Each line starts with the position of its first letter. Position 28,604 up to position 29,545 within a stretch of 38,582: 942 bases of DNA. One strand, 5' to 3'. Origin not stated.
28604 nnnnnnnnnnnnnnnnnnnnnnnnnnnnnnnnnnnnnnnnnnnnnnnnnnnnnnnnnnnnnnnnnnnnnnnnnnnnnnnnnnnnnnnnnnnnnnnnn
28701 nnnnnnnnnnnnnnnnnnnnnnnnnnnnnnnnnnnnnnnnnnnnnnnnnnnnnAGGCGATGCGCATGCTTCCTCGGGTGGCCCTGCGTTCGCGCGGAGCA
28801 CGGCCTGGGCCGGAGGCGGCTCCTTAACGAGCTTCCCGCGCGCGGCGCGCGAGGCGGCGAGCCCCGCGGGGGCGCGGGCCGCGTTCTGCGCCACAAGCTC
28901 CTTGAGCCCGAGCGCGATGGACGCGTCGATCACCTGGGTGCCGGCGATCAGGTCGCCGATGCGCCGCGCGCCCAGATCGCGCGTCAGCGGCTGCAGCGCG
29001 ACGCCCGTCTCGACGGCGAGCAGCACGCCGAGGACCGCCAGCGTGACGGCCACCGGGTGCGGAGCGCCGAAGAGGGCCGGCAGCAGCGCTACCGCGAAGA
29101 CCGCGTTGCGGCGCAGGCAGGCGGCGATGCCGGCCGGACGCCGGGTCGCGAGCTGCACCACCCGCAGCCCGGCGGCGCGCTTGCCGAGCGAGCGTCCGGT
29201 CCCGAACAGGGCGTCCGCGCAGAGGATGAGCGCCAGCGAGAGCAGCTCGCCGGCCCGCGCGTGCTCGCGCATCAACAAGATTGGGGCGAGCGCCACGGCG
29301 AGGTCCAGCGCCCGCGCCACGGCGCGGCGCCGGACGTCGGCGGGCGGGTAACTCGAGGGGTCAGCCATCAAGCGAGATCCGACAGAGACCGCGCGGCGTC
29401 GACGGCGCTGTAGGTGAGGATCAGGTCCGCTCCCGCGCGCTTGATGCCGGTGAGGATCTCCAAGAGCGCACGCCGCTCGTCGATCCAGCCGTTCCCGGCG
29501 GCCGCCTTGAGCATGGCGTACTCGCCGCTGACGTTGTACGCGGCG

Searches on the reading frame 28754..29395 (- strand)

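Call 29: search_protein_families(library=pfam, proteins=[window:28754-29395:-], max_evalue=0.01)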
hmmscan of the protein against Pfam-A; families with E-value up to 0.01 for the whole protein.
window:28754-29395:- (214 aa): 1 family
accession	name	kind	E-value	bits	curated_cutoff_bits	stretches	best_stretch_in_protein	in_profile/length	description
PF06271.18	RDD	-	4.2e-09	37.2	24.1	1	63-129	66-118/137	RDD family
